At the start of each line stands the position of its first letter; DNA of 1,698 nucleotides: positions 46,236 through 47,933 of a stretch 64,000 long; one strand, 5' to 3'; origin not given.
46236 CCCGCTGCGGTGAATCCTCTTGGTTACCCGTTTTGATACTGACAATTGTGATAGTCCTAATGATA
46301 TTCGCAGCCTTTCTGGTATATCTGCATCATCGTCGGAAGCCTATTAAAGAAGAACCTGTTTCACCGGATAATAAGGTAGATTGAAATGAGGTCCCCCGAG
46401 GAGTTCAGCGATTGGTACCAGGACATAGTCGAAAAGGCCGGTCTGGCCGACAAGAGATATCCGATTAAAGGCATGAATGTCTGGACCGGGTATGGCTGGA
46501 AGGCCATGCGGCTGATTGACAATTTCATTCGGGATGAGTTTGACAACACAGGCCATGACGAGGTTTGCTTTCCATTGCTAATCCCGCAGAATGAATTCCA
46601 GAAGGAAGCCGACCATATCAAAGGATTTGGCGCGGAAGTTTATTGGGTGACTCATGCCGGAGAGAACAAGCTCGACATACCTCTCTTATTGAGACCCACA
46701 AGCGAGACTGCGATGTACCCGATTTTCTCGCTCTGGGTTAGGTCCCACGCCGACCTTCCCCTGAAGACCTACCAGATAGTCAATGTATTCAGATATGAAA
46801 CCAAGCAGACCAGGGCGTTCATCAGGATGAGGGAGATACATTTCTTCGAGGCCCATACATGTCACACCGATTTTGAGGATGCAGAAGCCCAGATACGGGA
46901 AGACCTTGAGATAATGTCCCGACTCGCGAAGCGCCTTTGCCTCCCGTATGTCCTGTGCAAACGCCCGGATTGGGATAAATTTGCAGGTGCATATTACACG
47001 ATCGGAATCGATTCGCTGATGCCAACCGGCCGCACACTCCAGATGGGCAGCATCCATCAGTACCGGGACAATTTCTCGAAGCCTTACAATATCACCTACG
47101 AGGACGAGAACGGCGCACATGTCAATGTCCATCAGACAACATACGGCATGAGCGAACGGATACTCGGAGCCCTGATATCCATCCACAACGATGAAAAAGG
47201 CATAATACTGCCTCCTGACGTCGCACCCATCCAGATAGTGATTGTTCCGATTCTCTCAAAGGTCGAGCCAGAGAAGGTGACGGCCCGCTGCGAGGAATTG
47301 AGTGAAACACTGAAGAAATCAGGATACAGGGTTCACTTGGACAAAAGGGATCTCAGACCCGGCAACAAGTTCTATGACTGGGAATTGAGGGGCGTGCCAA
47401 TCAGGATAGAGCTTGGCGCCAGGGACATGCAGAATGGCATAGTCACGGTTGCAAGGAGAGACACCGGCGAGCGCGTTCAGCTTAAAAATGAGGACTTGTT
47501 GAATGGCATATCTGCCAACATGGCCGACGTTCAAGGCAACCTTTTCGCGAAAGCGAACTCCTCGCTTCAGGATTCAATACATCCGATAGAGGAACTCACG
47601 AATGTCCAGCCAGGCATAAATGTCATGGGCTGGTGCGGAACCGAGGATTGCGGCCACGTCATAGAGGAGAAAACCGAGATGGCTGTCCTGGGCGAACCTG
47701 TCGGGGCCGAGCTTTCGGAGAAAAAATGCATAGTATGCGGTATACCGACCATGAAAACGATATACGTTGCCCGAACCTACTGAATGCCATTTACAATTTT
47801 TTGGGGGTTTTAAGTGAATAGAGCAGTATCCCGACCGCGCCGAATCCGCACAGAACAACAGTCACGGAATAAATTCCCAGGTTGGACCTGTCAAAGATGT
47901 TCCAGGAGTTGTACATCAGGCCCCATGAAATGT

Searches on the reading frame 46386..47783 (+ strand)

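Call 9: search_protein_families(library=ncbifam, proteins=[window:46386-47783:+], max_evalue=0.1)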
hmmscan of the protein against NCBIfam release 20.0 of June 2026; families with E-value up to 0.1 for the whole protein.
window:46386-47783:+ (465 aa): 11 families
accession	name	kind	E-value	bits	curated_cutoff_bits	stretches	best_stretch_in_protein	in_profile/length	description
TIGR00408.1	proS_fam_I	equivalog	1.2e-163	545.4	437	1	4-465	5-475/475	proline--tRNA ligase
NF006625.0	PRK09194.1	equivalog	1.9e-50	172.3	558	2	213-374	398-557/559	proline--tRNA ligase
NF008979.1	PRK12325.1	exception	2.5e-46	158.4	550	2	215-375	277-436/437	proline--tRNA ligase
TIGR00409.1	proS_fam_II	equivalog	6.8e-40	137.5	306.7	2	215-375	406-565/568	proline--tRNA ligase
TIGR00418.1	thrS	equivalog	1.4e-28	100.2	383.65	2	215-377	408-563/565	threonine--tRNA ligase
NF003068.0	PRK03991.1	equivalog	3e-24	85.3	484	2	231-381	442-594/613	threonine--tRNA ligase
NF003211.1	PRK04173.1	equivalog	1e-11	44.4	312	1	98-372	161-451/454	glycine--tRNA ligase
TIGR00442.1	hisS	equivalog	5.4e-10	38.8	286.75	2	26-170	2-139/406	histidine--tRNA ligase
TIGR00389.1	glyS_dimeric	equivalog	5.2e-09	35.2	243.3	1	273-376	463-562/565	glycine--tRNA ligase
TIGR00414.1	serS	equivalog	1e-07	31.3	301.65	1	40-277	175-411/418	serine--tRNA ligase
NF011500.0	PRK14938.1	equivalog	3.8e-05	22.8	362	1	234-376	235-364/387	Ser-tRNA(Thr) hydrolase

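Call 10: search_protein_families(library=pfam, proteins=[window:46386-47783:+], max_evalue=0.01)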
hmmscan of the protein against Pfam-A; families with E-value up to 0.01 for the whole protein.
window:46386-47783:+ (465 aa): 3 families
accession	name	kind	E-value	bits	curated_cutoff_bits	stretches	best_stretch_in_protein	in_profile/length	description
PF00587.30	tRNA-synt_2b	-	9.9e-29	101.1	29.3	1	97-266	8-178/179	tRNA synthetase class II core domain (G, H, P, S and T)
PF03129.25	HGTP_anticodon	-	9.6e-22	77.4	21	1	283-377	1-93/94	Anticodon binding domain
PF09180.16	ProRS-C_1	-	1.1e-12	48.3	31.5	1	411-465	13-71/71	Prolyl-tRNA synthetase, C-terminal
